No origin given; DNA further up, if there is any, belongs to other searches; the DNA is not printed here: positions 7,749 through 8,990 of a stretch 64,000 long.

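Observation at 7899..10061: RmlD-like 4-ketoreductase fused to PseC aminotransferase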

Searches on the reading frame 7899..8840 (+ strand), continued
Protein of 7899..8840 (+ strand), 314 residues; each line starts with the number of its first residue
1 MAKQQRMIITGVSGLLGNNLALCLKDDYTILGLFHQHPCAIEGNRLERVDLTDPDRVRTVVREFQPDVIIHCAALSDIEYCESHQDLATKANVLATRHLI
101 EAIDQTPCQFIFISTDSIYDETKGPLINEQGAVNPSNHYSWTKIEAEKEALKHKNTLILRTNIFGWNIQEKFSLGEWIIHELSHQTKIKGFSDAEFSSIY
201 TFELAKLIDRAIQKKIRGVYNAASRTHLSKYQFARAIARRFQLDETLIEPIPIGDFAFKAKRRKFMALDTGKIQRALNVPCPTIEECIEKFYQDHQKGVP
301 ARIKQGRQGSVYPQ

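Call 77: search_protein_families(library=ncbifam, proteins=[L082:10915-11994:+, L075:2946-4043:+, L084:11071-12135:+, L088:6852-7895:+, L079:5220-6296:+, L082:11991-13130:+, L082:15234-16004:+, L084:9930-11063:+, L088:9953-11191:+, L082:8985-9986:+], max_evalue=1e-8)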
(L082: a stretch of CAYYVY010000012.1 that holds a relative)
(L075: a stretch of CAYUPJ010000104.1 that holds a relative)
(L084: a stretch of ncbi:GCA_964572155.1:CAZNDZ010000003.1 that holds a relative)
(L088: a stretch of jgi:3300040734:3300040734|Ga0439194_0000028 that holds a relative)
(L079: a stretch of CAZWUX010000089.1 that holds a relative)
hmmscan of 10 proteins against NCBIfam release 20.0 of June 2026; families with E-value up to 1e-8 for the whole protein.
L082:10915-11994:+ (359 aa): 2 families
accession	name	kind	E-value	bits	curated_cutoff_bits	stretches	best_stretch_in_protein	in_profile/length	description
TIGR03569.1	NeuB_NnaB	equivalog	7.4e-76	255.3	399.65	1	19-350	1-328/329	N-acetylneuraminate synthase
TIGR03586.1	PseI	equivalog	3.6e-70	236.8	340.25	1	19-351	2-327/327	pseudaminic acid synthase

L075:2946-4043:+ (365 aa): 2 families
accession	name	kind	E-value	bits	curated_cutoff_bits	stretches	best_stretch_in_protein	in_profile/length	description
TIGR03569.1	NeuB_NnaB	equivalog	1.9e-84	283.6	399.65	1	27-358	1-328/329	N-acetylneuraminate synthase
TIGR03586.1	PseI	equivalog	1.8e-78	264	340.25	1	27-358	2-326/327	pseudaminic acid synthase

L084:11071-12135:+ (354 aa): 2 families
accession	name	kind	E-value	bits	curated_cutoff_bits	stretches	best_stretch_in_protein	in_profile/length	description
TIGR03569.1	NeuB_NnaB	equivalog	3.3e-79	266.3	399.65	1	17-346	2-326/329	N-acetylneuraminate synthase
TIGR03586.1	PseI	equivalog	2.5e-72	243.8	340.25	1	16-347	2-325/327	pseudaminic acid synthase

L088:6852-7895:+ (347 aa): 2 families
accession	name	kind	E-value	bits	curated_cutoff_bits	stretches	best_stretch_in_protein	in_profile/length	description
TIGR03569.1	NeuB_NnaB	equivalog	7.6e-143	475.5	399.65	1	3-343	1-329/329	N-acetylneuraminate synthase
TIGR03586.1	PseI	equivalog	2.9e-92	309.4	340.25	1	3-341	2-325/327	pseudaminic acid synthase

L079:5220-6296:+ (358 aa): 2 families
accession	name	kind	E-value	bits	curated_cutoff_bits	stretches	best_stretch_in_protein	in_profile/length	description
TIGR03569.1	NeuB_NnaB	equivalog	1.5e-78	264.2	399.65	1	17-348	1-328/329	N-acetylneuraminate synthase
TIGR03586.1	PseI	equivalog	3.1e-72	243.5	340.25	1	17-349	2-327/327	pseudaminic acid synthase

L082:11991-13130:+ (379 aa): 15 families
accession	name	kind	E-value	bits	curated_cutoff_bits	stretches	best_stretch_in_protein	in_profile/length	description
TIGR04063.1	stp3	hypoth_equivalog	4.9e-29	101.4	442.05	1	126-361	151-393/397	TIGR04063 family PEP-CTERM/XrtA system glycosyltransferase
TIGR03999.1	thiol_BshA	equivalog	3.1e-24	85.6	273.7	1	103-361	115-371/375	N-acetyl-alpha-D-glucosaminyl L-malate synthase BshA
TIGR03088.1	stp2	hypoth_equivalog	7e-21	74.7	409.05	1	75-361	76-371/374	TIGR03088 family PEP-CTERM/XrtA system glycosyltransferase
NF038229.1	Glyco4_Geo_Pelo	equivalog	1.4e-19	70.3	400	1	76-361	51-334/338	GPMC system family 4 glycosyltransferase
NF041876.1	EPS_EpsE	equivalog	9.3e-19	67.9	400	1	150-352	182-385/389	exopolysaccharide biosynthesis GT4 family glycosyltransferase EpsE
TIGR04047.1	MSMEG_0565_glyc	hypoth_equivalog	5.1e-18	65.3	259.85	1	131-361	137-372/373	MSMEG_0565 family glycosyltransferase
TIGR03449.1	mycothiol_MshA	equivalog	1.8e-14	53.5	462.5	1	151-363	184-403/406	D-inositol-3-phosphate glycosyltransferase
NF053787.1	GlcN_PG_synth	equivalog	3.6e-13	49.1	480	1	46-361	49-357/361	N-acetylglucosaminyl phosphatidylglycerol synthase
NF049988.1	MGlcDAGSynMgs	equivalog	1.7e-12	47.5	400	1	158-355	179-382/398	alpha-monoglucosyldiacylglycerol synthase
TIGR04005.1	wcaL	equivalog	1.4e-11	43.9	537.6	1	135-343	177-386/406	colanic acid biosynthesis glycosyltransferase WcaL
TIGR02918.1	TIGR02918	equivalog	2.5e-11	43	574.6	1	199-328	332-459/500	accessory Sec system glycosyltransferase GtfA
NF053513.1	Gtran_IagA_BgsA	equivalog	1.1e-10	41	460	1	205-361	176-329/333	LTA glycolipid anchor biosynthesis glycosyltransferase, IagA/BgsA family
NF038295.1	EPS_HpsP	equivalog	2.3e-10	40.1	550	1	157-361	178-385/388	hormogonium polysaccharide biosynthesis glycosyltransferase HpsP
NF038298.1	EPS_HpsO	equivalog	2.9e-09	36.2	575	0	127-335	141-359/388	hormogonium polysaccharide biosynthesis glycosyltransferase HpsO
NF050063.1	ProtGlycPglJ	equivalog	7.1e-09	35.3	500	1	212-347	217-347/363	N-acetylgalactosamine-N,N'-diacetylbacillosaminyl-diphospho-undecaprenol 4-alpha-N-acetylgalactosaminyltransferase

L082:15234-16004:+ (256 aa): 6 families
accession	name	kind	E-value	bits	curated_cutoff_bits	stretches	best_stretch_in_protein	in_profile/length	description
NF009905.0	PRK13368.1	subfamily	1.1e-26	93.7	255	1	12-130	2-118/243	3-deoxy-manno-octulosonate cytidylyltransferase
NF003952.0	PRK05450.1-5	subfamily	4.3e-25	88.3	193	1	12-134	2-124/250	3-deoxy-manno-octulosonate cytidylyltransferase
NF003950.0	PRK05450.1-3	subfamily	9.3e-20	71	234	1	12-130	2-121/248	3-deoxy-manno-octulosonate cytidylyltransferase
NF003948.0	PRK05450.1-1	equivalog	2.5e-16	59.7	281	1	11-129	4-123/248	3-deoxy-manno-octulosonate cytidylyltransferase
TIGR00466.1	kdsB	equivalog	4.8e-16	58.9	155.2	1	13-124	3-114/241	3-deoxy-manno-octulosonate cytidylyltransferase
TIGR03584.1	PseF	equivalog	1.4e-11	44.5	205.7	1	14-100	1-83/222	pseudaminic acid cytidylyltransferase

L084:9930-11063:+ (377 aa): 0 families

L088:9953-11191:+ (412 aa): 1 family
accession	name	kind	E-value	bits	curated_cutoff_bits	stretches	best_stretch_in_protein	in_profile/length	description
TIGR04372.1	glycosyl_04372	domain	1.9e-70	236.6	45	1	178-387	1-207/207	TIGR04372 family glycosyltransferase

L082:8985-9986:+ (333 aa): 10 families
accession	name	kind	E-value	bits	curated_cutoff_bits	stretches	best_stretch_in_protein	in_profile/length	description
TIGR03589.1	PseB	equivalog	2e-148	493.6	407.75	1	4-321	3-323/324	UDP-N-acetylglucosamine 4,6-dehydratase (inverting)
TIGR04130.1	FnlA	equivalog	3.4e-71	239.9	730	1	3-319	2-322/337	UDP-N-acetylglucosamine 4,6-dehydratase/5-epimerase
TIGR04180.1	EDH_00030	hypoth_equivalog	7.7e-17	61.3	475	1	8-129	1-123/297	NAD-dependent 4,6-dehydratase LegB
NF041293.1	G6PDh_Azf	equivalog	8.7e-14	51.5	400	1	6-132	3-120/252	NAD-dependent glucose-6-phosphate dehydrogenase Azf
TIGR03466.1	HpnA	hypoth_equivalog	2.7e-13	49.5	367.65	1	8-130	3-116/327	hopanoid-associated sugar epimerase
TIGR01181.1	dTDP_gluc_dehyt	equivalog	1.2e-12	47.6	365.1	1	8-156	2-153/321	dTDP-glucose 4,6-dehydratase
TIGR01179.1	galE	equivalog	1.2e-12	47.4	262.3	1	8-174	2-180/332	UDP-glucose 4-epimerase GalE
TIGR02622.1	CDP_4_6_dhtase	equivalog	2.9e-12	46.4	278.45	1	3-131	2-133/352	CDP-glucose 4,6-dehydratase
TIGR01214.1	rmlD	equivalog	6.8e-10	38.5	224.05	0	8-150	2-137/285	dTDP-4-dehydrorhamnose reductase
NF052578.1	StrlDmthSdmBMthl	equivalog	5.4e-09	36.2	600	1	8-139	3-124/328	sterol demethylase protein SdmB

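Call 78: search_protein_families(library=pfam, proteins=[P0257, P0200, P0164, P0126, P0127, P0129, P0150, P0133, P0256], max_evalue=0.0001)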
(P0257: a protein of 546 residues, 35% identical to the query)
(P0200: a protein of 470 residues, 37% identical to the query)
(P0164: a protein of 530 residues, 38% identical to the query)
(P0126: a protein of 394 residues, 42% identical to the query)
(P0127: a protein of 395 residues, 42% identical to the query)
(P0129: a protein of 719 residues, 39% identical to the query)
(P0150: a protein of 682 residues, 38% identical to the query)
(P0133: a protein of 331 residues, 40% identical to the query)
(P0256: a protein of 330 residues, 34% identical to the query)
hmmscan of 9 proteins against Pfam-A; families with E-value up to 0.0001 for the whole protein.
P0257 (546 aa): 5 families
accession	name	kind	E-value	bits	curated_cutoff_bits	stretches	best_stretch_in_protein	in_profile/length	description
PF04321.23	RmlD_sub_bind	-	1.8e-57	195.1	27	1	244-529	3-281/287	RmlD substrate binding domain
PF01370.27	Epimerase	-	7.7e-24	84.9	20.9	1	244-431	1-204/240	NAD dependent epimerase/dehydratase family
PF16363.11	GDP_Man_Dehyd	-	2.6e-10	40.7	27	1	246-387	2-164/332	GDP-mannose 4,6 dehydratase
PF02719.21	Polysacc_synt_2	-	8.5e-07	28.9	20.2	1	246-356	3-131/293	Polysaccharide biosynthesis protein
PF07993.18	NAD_binding_4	-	3.3e-06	26.9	20.1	0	307-391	92-192/258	Male sterility protein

P0200 (470 aa): 9 families
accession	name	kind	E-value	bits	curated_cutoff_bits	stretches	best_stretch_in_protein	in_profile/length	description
PF04321.23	RmlD_sub_bind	-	1e-49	169.6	27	1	178-452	3-280/287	RmlD substrate binding domain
PF13302.13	Acetyltransf_3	-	2.6e-22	80.4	25.4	1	6-145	1-138/138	Acetyltransferase (GNAT) domain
PF01370.27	Epimerase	-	1e-14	55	20.9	1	178-316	1-154/240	NAD dependent epimerase/dehydratase family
PF13420.13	Acetyltransf_4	-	5.5e-13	49.7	24.3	1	9-164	1-154/155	Acetyltransferase (GNAT) domain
PF00583.31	Acetyltransf_1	-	3.6e-09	37.4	20.7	1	48-144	24-116/116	Acetyltransferase (GNAT) family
PF16363.11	GDP_Man_Dehyd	-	1.6e-08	34.8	27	1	220-316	64-165/332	GDP-mannose 4,6 dehydratase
PF07993.18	NAD_binding_4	-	1.9e-08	34.2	20.1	1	233-315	90-188/258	Male sterility protein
PF13523.12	Acetyltransf_8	-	1.7e-05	25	27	0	23-149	11-142/145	Acetyltransferase (GNAT) domain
PF02719.21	Polysacc_synt_2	-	9.6e-05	22.1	20.2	0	226-314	72-148/293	Polysaccharide biosynthesis protein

P0164 (530 aa): 7 families
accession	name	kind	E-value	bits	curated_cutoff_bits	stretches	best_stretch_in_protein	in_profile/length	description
PF04321.23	RmlD_sub_bind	-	8.5e-50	169.9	27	1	3-281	2-273/287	RmlD substrate binding domain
PF01370.27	Epimerase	-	5.2e-26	92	20.9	1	4-152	1-159/240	NAD dependent epimerase/dehydratase family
PF00535.33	Glycos_transf_2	-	3e-19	70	23.3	1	315-428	2-118/168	Glycosyl transferase family 2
PF16363.11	GDP_Man_Dehyd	-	3.6e-16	60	27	1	5-151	1-169/332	GDP-mannose 4,6 dehydratase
PF02719.21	Polysacc_synt_2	-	3.4e-15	56.5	20.2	1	4-153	1-156/293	Polysaccharide biosynthesis protein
PF07993.18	NAD_binding_4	-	1.2e-07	31.6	20.1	1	64-153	90-197/258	Male sterility protein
PF01073.25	3Beta_HSD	-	1.6e-07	31.1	22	1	5-152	1-163/280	3-beta hydroxysteroid dehydrogenase/isomerase family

P0126 (394 aa): 7 families
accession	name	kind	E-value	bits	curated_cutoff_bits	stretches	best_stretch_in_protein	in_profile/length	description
PF04321.23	RmlD_sub_bind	-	1.3e-47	162.8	27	1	12-301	2-286/287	RmlD substrate binding domain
PF01370.27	Epimerase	-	2.9e-25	89.5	20.9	1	13-155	1-153/240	NAD dependent epimerase/dehydratase family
PF16363.11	GDP_Man_Dehyd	-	4.1e-17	63.1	27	1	14-152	1-161/332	GDP-mannose 4,6 dehydratase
PF01041.23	DegT_DnrJ_EryC1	-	1.7e-11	44.4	19.8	1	329-380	3-54/360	DegT/DnrJ/EryC1/StrS aminotransferase family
PF07993.18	NAD_binding_4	-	1.1e-08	35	20.1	1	70-159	87-192/258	Male sterility protein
PF02719.21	Polysacc_synt_2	-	1.5e-08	34.7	20.2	1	55-155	61-149/293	Polysaccharide biosynthesis protein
PF01073.25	3Beta_HSD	-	2.6e-06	27.1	22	1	55-156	52-158/280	3-beta hydroxysteroid dehydrogenase/isomerase family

P0127 (395 aa): 5 families
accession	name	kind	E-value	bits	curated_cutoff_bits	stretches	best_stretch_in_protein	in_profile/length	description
PF04321.23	RmlD_sub_bind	-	4.7e-43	147.7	27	1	5-294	2-286/287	RmlD substrate binding domain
PF01041.23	DegT_DnrJ_EryC1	-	6.2e-20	72.2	19.8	1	320-395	3-78/360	DegT/DnrJ/EryC1/StrS aminotransferase family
PF01370.27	Epimerase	-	2.8e-19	69.9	20.9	1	6-149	1-154/240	NAD dependent epimerase/dehydratase family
PF16363.11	GDP_Man_Dehyd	-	1.9e-09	37.9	27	1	7-146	1-162/332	GDP-mannose 4,6 dehydratase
PF02719.21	Polysacc_synt_2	-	3.9e-08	33.3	20.2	1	48-153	61-154/293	Polysaccharide biosynthesis protein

P0129 (719 aa): 6 families
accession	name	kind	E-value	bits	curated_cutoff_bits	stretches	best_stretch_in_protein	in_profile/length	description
PF01041.23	DegT_DnrJ_EryC1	-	1.8e-118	396.3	19.8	1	327-713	3-359/360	DegT/DnrJ/EryC1/StrS aminotransferase family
PF04321.23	RmlD_sub_bind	-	4.6e-39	134.6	27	1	5-289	2-281/287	RmlD substrate binding domain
PF01370.27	Epimerase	-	2.7e-24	86.3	20.9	1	7-150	2-155/240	NAD dependent epimerase/dehydratase family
PF16363.11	GDP_Man_Dehyd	-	1.4e-15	58.1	27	1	7-149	1-165/332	GDP-mannose 4,6 dehydratase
PF02719.21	Polysacc_synt_2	-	6.4e-09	35.9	20.2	1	46-119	59-134/293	Polysaccharide biosynthesis protein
PF01053.26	Cys_Met_Meta_PP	-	1.7e-06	27.3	27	1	346-464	50-168/381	Cys/Met metabolism PLP-dependent enzyme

P0150 (682 aa): 8 families
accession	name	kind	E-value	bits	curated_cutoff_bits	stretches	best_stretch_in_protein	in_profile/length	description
PF01041.23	DegT_DnrJ_EryC1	-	8e-119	397.5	19.8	1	303-675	4-360/360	DegT/DnrJ/EryC1/StrS aminotransferase family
PF04321.23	RmlD_sub_bind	-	9.8e-34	117.2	27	1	18-264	33-284/287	RmlD substrate binding domain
PF01370.27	Epimerase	-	1.6e-21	77.2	20.9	1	16-192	44-239/240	NAD dependent epimerase/dehydratase family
PF16363.11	GDP_Man_Dehyd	-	1.2e-11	45.1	27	1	20-120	59-164/332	GDP-mannose 4,6 dehydratase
PF02719.21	Polysacc_synt_2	-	6.8e-09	35.8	20.2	1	21-121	62-150/293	Polysaccharide biosynthesis protein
PF00155.27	Aminotran_1_2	-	1.5e-05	24.8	19.7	1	320-439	38-177/361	Aminotransferase class I and II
PF01212.27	Beta_elim_lyase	-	2.7e-05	24.1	27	1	321-506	30-224/288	Beta-eliminating lyase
PF07993.18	NAD_binding_4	-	3.6e-05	23.5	20.1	0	38-122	90-190/258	Male sterility protein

P0133 (331 aa): 6 families
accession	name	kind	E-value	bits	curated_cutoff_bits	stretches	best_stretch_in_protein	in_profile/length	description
PF04321.23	RmlD_sub_bind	-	1.1e-49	169.5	27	1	6-291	2-282/287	RmlD substrate binding domain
PF01370.27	Epimerase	-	1.5e-26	93.7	20.9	1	7-150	1-154/240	NAD dependent epimerase/dehydratase family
PF16363.11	GDP_Man_Dehyd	-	1.2e-12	48.4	27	1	8-147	1-162/332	GDP-mannose 4,6 dehydratase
PF02719.21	Polysacc_synt_2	-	1.5e-09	37.9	20.2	1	49-118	61-131/293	Polysaccharide biosynthesis protein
PF01073.25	3Beta_HSD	-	7.2e-07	28.9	22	1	48-119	51-120/280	3-beta hydroxysteroid dehydrogenase/isomerase family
PF07993.18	NAD_binding_4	-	6.6e-05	22.6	20.1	0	63-125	86-146/258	Male sterility protein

P0256 (330 aa): 5 families
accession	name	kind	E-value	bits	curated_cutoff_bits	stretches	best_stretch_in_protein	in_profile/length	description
PF04321.23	RmlD_sub_bind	-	3.3e-57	194.2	27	1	3-296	2-285/287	RmlD substrate binding domain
PF01370.27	Epimerase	-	2.8e-26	92.8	20.9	1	5-154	2-157/240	NAD dependent epimerase/dehydratase family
PF16363.11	GDP_Man_Dehyd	-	1.9e-18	67.5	27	1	5-148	1-162/332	GDP-mannose 4,6 dehydratase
PF02719.21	Polysacc_synt_2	-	7.3e-08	32.4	20.2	1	5-119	2-131/293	Polysaccharide biosynthesis protein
PF07993.18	NAD_binding_4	-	3.6e-06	26.8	20.1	1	53-154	76-192/258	Male sterility protein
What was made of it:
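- (7) Other fusions of the family are to a GT2 glycosyltransferase and to a GNAT (call 78), which fits a product that is a nucleotide-sugar donor. The family also fuses to a glycosyltransferase (call 78).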

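Call 82: find_homologous_proteins(query=L081:9998-10894:+, max_evalue=1e-15)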
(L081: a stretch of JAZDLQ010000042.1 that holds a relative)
Query L081:9998-10894:+ (299 aa): 672 proteins with E <= 1e-15 among 2362 candidates; the best 120 are listed.
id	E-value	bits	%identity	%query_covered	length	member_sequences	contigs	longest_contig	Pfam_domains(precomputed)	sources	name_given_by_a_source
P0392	2.3e-189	645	100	100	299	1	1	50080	PF04321.24,PF16363.12,PF02719.22,PF01073.26,PF01370.28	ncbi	ncbi:MAG: SDR family oxidoreductase [archaeon]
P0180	1.1e-113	397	61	99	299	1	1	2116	PF04321.24,PF16363.12,PF01370.28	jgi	jgi:dTDP-4-dehydrorhamnose reductase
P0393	1.2e-81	292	44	99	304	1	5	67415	PF04321.24,PF16363.12,PF02719.22,PF01073.26,PF07993.19,PF01370.28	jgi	-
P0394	1.3e-76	275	45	99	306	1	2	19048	PF04321.24,PF16363.12,PF02719.22,PF01073.26,PF07993.19,PF01370.28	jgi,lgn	jgi:dTDP-4-dehydrorhamnose reductase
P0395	3.5e-76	274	43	100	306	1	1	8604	PF04321.24,PF16363.12,PF02719.22,PF07993.19,PF01370.28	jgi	-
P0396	2.8e-75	271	43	99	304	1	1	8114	PF04321.24,PF16363.12,PF02719.22,PF07993.19,PF01370.28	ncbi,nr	ncbi:MAG: SDR family oxidoreductase [Bacteroidales bacterium]|nr:SDR family oxidoreductase [Bacteroi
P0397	3.7e-75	271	47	99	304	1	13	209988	PF04321.24,PF16363.12,PF02719.22,PF01073.26,PF07993.19,PF01370.28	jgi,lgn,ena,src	-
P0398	9.6e-75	269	45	99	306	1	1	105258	PF04321.24,PF16363.12,PF02719.22,PF01073.26,PF07993.19,PF01370.28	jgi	jgi:dTDP-4-dehydrorhamnose reductase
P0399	1.2e-74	269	45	98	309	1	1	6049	PF04321.24,PF16363.12,PF02719.22,PF01073.26,PF07993.19,PF01370.28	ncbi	-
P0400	2.9e-74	268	44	99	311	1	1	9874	PF04321.24,PF16363.12,PF02719.22,PF01073.26,PF07993.19,PF01370.28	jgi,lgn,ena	-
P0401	3.0e-74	268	45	99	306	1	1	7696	PF04321.24,PF16363.12,PF02719.22,PF01073.26,PF07993.19,PF01370.28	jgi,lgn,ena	-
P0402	8.7e-74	266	45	97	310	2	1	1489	PF04321.24,PF16363.12,PF02719.22,PF07993.19,PF01370.28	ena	-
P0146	3.3e-73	264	43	99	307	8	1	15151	PF04321.24,PF16363.12,PF02719.22,PF01073.26,PF07993.19,PF13460.13,PF01370.28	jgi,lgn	-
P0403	3.6e-73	264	46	99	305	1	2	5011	PF04321.24,PF16363.12,PF02719.22,PF01073.26,PF07993.19,PF01370.28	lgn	-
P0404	3.8e-73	264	43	99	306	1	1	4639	PF04321.24,PF16363.12,PF02719.22,PF01073.26,PF07993.19,PF01370.28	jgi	-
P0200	3.5e-71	258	45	99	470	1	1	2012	PF04321.24,PF13420.14,PF16363.12,PF13302.14,PF07993.19,PF13523.13,PF01370.28,PF00583.32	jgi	jgi:dTDP-4-dehydrorhamnose reductase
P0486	1.1e-65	240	41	99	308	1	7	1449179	PF04321.24,PF16363.12,PF02719.22,PF07993.19,PF01370.28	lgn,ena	-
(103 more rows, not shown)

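Call 83: find_encoding_contigs(protein=P0397, flank=8000, max_places=2)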
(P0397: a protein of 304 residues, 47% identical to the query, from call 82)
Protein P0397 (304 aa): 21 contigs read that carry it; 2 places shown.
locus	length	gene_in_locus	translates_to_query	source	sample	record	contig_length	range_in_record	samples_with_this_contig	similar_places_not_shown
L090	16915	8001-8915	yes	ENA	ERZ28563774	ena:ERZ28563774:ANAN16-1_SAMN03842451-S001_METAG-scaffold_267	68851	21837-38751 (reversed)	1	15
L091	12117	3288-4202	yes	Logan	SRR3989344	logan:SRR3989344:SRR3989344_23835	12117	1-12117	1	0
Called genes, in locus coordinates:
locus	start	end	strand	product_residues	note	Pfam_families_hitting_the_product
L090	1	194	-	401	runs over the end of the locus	PF00483:NTP_transferase, PF12804:NTP_transf_3, PF00702:Hydrolase, PF13419:HAD_2 (weak), PF08645:PNK3P, PF13242:Hydrolase_like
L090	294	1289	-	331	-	PF01073:3Beta_HSD, PF01370:Epimerase, PF02719:Polysacc_synt_2 (faint), PF04321:RmlD_sub_bind, PF16363:GDP_Man_Dehyd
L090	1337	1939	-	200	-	PF13580:SIS_2, PF01380:SIS (weak)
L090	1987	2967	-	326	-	PF00288:GHMP_kinases_N, PF08544:GHMP_kinases_C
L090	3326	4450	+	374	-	PF00106:adh_short (weak), PF04321:RmlD_sub_bind, PF01073:3Beta_HSD, PF01370:Epimerase, PF02719:Polysacc_synt_2, PF07993:NAD_binding_4, PF13460:NAD_binding_10, PF16363:GDP_Man_Dehyd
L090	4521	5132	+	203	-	PF00117:GATase, PF07685:GATase_3, PF01174:SNO, PF07722:Peptidase_C26 (faint)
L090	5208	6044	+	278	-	PF00977:His_biosynth, PF01207:Dus (faint)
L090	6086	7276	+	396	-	-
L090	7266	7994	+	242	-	PF02348:CTP_transf_3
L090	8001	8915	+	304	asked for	PF01073:3Beta_HSD, PF01370:Epimerase, PF02719:Polysacc_synt_2, PF04321:RmlD_sub_bind, PF16363:GDP_Man_Dehyd, PF07993:NAD_binding_4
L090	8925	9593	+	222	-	PF00535:Glycos_transf_2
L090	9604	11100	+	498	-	PF02310:B12-binding, PF04055:Radical_SAM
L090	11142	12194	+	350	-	PF03102:NeuB, PF08666:SAF (weak)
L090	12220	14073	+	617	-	PF02350:Epimerase_2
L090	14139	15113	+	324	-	PF00535:Glycos_transf_2, PF13641:Glyco_tranf_2_3 (weak)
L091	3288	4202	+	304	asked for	PF01073:3Beta_HSD, PF01370:Epimerase, PF02719:Polysacc_synt_2, PF04321:RmlD_sub_bind, PF16363:GDP_Man_Dehyd, PF07993:NAD_binding_4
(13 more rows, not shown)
